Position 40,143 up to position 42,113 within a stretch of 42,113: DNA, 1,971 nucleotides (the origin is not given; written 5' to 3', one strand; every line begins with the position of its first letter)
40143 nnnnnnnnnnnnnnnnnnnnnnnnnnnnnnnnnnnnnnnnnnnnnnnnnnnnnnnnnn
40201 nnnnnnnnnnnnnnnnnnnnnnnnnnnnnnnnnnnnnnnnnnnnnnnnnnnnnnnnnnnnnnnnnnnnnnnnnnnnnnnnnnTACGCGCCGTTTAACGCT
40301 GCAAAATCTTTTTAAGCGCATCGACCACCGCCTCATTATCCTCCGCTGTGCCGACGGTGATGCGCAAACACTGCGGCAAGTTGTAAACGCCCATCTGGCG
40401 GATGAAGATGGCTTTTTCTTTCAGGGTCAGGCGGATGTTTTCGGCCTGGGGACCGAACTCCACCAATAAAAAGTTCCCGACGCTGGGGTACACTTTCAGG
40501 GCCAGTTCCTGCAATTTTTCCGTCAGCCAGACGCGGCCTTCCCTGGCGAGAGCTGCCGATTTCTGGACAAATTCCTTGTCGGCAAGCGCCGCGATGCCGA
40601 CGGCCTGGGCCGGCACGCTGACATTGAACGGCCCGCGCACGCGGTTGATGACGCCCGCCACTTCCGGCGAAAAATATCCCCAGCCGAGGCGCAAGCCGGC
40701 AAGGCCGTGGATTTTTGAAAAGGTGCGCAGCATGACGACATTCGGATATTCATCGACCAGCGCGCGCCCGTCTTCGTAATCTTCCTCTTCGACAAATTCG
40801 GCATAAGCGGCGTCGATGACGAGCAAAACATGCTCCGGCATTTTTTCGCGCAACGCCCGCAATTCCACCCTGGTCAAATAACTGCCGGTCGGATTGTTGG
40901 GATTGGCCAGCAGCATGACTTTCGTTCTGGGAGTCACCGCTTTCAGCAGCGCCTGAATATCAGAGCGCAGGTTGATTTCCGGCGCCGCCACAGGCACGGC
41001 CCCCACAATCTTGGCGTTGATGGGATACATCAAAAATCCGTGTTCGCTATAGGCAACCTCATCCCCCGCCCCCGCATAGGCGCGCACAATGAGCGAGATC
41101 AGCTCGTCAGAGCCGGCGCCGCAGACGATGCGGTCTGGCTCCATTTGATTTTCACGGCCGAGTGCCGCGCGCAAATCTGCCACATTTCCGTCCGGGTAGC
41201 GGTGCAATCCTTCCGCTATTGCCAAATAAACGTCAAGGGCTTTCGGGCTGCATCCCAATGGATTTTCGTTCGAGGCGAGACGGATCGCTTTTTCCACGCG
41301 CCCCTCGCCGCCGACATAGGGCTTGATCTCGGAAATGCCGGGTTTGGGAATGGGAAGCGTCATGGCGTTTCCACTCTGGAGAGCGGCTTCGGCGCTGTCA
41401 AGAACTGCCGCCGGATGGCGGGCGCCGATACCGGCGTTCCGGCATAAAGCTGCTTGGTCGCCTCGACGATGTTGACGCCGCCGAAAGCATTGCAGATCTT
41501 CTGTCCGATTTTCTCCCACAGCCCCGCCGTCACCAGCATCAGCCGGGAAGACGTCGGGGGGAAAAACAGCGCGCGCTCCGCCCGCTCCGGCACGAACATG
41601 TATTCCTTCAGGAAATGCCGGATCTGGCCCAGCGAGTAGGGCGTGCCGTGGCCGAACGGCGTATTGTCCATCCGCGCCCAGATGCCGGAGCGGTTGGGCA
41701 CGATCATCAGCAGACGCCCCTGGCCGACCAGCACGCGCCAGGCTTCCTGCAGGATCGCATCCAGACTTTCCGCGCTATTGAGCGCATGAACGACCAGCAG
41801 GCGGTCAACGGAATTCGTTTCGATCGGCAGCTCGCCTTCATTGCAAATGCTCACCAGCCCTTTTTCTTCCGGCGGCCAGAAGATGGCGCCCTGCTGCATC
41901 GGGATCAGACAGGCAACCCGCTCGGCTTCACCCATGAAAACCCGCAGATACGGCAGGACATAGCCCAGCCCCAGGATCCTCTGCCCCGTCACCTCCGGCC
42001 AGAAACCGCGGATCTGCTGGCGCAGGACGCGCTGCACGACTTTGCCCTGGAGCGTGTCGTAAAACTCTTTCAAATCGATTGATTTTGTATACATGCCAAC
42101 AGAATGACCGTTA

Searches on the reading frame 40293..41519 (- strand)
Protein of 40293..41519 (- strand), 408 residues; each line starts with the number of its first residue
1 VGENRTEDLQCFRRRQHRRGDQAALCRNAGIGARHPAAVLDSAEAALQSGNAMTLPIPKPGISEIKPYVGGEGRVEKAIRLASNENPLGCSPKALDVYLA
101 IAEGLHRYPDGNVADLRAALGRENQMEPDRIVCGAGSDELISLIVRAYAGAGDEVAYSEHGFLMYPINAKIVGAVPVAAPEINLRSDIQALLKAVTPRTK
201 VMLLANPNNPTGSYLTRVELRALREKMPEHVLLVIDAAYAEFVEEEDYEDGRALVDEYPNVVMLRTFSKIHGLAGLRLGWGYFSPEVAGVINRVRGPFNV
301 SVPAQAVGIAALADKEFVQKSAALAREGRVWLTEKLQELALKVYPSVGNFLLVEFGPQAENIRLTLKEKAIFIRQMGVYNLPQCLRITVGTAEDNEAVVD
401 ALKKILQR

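Call 63: search_protein_families(library=pfam, proteins=[window:40293-41519:-], max_evalue=1)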
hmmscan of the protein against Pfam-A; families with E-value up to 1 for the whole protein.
window:40293-41519:- (408 aa): 3 families
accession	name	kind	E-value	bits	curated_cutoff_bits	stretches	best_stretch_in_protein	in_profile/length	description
PF00155.27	Aminotran_1_2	-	3.1e-58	198.1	19.7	1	77-402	2-361/361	Aminotransferase class I and II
PF04864.19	Alliinase_C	-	0.0022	17.4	22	1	129-281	67-206/363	Allinase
PF00266.25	Aminotran_5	-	0.087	12.2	21.5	1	140-238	73-177/371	Aminotransferase class-V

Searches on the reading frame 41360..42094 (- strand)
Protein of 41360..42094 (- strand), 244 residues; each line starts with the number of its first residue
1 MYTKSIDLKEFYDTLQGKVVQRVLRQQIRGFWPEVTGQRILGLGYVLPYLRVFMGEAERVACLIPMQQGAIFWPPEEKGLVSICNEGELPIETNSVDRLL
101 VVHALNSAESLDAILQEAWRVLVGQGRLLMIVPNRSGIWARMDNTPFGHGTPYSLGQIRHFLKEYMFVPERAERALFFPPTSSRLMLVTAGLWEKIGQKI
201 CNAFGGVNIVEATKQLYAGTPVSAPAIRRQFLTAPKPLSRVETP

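Call 63: search_protein_families(library=pfam, proteins=[window:41360-42094:-], max_evalue=1)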
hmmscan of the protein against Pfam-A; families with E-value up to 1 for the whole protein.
window:41360-42094:- (244 aa): 2 families
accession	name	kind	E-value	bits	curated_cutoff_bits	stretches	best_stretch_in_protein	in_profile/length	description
PF08241.18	Methyltransf_11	-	0.00011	23.3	21.2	1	85-129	49-94/95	Methyltransferase domain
PF01209.24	Ubie_methyltran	-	0.28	10.9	20.1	1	85-131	106-152/233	ubiE/COQ5 methyltransferase family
